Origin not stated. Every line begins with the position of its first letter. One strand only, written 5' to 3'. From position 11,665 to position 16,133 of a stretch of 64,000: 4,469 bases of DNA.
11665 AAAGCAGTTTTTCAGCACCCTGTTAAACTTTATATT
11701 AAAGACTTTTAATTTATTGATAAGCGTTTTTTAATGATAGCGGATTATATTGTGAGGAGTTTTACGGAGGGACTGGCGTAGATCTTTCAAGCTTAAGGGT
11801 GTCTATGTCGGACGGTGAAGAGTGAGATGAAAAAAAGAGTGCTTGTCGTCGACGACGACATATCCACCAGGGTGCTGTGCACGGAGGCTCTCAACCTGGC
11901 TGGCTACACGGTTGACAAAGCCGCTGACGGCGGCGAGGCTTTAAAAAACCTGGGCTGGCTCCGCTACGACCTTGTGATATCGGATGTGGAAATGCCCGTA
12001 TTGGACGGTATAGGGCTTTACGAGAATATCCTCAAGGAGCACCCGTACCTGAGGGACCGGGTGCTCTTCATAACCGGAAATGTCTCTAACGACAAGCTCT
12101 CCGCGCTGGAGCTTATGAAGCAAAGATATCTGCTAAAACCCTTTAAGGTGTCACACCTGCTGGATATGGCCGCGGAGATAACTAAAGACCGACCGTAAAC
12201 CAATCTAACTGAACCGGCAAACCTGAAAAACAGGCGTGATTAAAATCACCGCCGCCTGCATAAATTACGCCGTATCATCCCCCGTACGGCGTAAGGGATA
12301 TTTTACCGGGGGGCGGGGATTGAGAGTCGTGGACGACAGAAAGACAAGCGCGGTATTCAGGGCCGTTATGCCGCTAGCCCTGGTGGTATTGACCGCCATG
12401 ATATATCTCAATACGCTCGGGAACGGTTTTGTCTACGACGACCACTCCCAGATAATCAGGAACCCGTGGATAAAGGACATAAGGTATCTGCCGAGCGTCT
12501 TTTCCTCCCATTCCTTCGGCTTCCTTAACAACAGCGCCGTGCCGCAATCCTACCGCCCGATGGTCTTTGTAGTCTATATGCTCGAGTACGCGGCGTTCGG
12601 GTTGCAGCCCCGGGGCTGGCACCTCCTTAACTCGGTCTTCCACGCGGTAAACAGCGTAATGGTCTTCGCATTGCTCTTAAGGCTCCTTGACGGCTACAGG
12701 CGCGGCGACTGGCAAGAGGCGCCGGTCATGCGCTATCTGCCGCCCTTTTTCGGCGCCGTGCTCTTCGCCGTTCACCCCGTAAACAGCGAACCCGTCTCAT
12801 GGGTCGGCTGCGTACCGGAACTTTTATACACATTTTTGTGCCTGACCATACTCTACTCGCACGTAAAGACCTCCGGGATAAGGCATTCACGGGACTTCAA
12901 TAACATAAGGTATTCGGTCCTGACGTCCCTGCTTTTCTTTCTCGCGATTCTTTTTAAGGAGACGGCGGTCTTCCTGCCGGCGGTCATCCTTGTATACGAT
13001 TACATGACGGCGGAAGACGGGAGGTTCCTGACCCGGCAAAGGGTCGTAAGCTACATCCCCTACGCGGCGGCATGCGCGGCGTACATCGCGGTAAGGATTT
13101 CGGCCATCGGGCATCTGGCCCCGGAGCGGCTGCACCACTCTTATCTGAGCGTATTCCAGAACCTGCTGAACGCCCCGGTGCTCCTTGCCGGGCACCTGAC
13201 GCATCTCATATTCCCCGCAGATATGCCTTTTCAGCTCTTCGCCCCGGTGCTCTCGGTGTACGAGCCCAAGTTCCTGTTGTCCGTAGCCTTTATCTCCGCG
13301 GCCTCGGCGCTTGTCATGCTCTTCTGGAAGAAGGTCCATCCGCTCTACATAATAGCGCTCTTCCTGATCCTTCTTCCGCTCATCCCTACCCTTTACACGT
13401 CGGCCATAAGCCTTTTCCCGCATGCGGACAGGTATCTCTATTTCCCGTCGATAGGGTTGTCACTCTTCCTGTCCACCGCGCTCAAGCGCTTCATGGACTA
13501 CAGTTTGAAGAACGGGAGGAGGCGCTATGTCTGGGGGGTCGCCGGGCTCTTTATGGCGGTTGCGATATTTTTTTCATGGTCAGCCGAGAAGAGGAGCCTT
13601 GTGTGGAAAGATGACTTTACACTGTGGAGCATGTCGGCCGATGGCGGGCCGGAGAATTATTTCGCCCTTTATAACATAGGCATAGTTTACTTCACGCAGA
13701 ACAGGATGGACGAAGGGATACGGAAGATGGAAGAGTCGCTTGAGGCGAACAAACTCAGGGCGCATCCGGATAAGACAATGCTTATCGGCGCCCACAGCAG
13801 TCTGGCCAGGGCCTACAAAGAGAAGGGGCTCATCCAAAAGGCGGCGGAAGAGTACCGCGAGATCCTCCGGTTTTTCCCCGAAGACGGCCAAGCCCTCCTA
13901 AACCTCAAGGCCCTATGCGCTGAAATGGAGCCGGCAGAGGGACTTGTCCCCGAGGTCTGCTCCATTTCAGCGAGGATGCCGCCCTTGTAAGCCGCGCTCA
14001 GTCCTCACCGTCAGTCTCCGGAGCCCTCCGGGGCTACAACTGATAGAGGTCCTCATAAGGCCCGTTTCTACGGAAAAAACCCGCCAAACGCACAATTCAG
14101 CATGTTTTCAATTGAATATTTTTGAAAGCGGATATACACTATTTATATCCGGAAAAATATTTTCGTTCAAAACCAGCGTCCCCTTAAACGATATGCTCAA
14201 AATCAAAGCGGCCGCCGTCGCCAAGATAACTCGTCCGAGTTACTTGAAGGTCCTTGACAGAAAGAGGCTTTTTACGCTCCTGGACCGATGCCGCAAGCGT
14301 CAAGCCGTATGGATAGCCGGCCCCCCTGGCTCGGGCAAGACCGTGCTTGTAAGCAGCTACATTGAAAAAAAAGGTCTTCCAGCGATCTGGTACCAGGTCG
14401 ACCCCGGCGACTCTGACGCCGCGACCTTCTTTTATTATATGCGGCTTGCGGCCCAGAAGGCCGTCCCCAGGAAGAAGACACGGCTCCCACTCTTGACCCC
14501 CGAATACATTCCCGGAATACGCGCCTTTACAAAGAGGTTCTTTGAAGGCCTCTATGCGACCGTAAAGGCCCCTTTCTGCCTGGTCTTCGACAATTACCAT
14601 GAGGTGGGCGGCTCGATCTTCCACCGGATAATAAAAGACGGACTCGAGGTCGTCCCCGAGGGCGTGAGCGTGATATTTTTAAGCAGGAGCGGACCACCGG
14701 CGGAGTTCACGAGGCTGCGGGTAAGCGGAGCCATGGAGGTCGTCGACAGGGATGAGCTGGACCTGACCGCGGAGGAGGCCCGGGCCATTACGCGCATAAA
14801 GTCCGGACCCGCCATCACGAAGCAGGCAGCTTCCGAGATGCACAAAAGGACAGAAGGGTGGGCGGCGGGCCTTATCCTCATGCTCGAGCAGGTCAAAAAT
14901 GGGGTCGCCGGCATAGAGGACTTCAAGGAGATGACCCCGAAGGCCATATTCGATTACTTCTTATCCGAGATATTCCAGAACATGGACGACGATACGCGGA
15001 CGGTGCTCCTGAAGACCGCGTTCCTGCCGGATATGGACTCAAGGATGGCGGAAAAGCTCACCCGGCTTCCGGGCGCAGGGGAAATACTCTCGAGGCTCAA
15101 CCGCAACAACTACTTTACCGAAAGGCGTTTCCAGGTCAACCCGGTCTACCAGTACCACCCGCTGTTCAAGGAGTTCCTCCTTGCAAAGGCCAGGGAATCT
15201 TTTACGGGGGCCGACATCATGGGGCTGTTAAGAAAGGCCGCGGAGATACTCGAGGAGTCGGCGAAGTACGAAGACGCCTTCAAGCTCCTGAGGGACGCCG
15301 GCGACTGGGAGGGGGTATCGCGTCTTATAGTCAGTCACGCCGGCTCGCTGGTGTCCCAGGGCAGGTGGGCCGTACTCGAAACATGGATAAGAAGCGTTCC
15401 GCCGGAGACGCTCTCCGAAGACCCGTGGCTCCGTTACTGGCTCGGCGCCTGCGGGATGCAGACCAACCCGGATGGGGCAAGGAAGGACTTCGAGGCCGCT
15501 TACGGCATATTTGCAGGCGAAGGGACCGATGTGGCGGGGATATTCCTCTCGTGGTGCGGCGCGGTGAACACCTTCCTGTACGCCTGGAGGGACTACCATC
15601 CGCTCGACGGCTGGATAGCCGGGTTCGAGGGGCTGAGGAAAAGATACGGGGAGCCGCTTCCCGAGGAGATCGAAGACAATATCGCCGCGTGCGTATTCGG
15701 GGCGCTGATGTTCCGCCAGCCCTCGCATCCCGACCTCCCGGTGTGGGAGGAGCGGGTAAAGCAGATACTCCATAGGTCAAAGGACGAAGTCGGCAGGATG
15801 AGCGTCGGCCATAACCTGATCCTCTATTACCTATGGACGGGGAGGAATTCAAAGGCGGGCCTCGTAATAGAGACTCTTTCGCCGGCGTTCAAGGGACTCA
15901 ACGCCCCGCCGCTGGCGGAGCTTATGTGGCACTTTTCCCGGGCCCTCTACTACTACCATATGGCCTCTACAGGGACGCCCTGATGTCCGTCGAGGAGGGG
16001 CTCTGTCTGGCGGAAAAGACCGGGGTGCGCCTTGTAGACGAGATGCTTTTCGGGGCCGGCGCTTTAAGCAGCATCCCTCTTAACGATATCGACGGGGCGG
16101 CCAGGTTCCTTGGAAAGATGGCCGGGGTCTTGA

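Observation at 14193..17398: A roughly 1070-aa STAND NTPase with a C-terminal SARP module, apparently split by a frameshift near 15950-15980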

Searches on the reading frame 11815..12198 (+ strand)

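Call 21: search_protein_families(library=pfam, proteins=[window:11815-12198:+], max_evalue=0.01)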
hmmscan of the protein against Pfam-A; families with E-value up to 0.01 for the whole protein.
window:11815-12198:+ (127 aa): 1 family
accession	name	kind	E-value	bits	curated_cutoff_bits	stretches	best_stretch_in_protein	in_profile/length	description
PF00072.30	Response_reg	-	5.7e-21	75.2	30.2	1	9-118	1-109/111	Response regulator receiver domain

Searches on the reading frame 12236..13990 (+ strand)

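Call 21: search_protein_families(library=pfam, proteins=[window:12236-13990:+], max_evalue=0.01)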
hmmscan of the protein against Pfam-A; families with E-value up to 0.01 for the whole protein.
window:12236-13990:+ (584 aa): 7 families
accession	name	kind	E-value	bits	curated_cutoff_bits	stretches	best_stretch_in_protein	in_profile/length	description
PF07719.23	TPR_2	-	4.2e-07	30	27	0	519-550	3-34/34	Tetratricopeptide repeat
PF13424.12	TPR_12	-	5.6e-06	26.9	30.1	1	477-548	5-76/77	Tetratricopeptide repeat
PF00515.34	TPR_1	-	7.6e-05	22.8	27.8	0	477-494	3-20/34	Tetratricopeptide repeat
PF13432.12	TPR_16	-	0.00033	21.5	32.7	0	523-557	3-37/65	Tetratricopeptide repeat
PF13181.12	TPR_8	-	0.00061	20.2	25.7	0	521-548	5-32/34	Tetratricopeptide repeat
PF13428.12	TPR_14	-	0.0012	19.7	23.5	0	522-557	6-41/44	Tetratricopeptide repeat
PF13174.12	TPR_6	-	0.0041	18.1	26.3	0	523-549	6-32/33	Tetratricopeptide repeat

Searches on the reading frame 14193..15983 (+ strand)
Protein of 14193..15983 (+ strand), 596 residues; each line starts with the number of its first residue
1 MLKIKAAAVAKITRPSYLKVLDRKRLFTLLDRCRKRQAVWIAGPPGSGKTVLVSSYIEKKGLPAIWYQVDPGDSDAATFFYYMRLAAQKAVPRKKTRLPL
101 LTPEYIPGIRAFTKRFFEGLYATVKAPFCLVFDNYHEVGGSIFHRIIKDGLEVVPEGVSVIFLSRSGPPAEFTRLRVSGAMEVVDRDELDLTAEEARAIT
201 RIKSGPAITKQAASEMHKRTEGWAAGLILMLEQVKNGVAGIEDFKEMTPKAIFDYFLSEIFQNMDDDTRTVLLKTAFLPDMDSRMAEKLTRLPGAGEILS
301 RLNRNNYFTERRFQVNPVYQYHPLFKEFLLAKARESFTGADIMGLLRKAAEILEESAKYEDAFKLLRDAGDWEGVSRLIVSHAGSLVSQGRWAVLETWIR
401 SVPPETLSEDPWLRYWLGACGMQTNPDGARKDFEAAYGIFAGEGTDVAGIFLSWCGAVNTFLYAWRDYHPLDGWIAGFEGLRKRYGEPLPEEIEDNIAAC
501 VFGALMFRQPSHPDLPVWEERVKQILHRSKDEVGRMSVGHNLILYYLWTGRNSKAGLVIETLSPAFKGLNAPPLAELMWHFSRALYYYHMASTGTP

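Call 3: search_protein_families(library=pfam, proteins=[window:14193-15983:+], max_evalue=0.01)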
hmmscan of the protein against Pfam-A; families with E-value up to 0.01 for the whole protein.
window:14193-15983:+ (596 aa): 3 families
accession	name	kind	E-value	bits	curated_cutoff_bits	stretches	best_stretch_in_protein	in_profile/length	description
PF24883.2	NPHP3_N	-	3.9e-05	24.3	24.8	1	23-60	9-46/164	Nephrocystin 3, N-terminal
PF13191.12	AAA_16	-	0.00012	23.1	32.6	1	24-136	10-142/167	AAA ATPase domain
PF13401.12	AAA_22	-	0.0024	18.6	27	0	35-140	4-98/130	AAA domain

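Call 4: search_protein_families(library=ncbifam, proteins=[window:14193-15983:+], max_evalue=0.01)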
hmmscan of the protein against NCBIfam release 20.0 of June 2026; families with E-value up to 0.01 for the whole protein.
window:14193-15983:+ (596 aa): 1 family
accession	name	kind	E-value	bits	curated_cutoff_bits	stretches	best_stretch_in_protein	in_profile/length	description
NF003420.0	PRK04841.1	equivalog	6e-57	193.3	537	1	10-413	5-411/903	HTH-type transcriptional regulator MalT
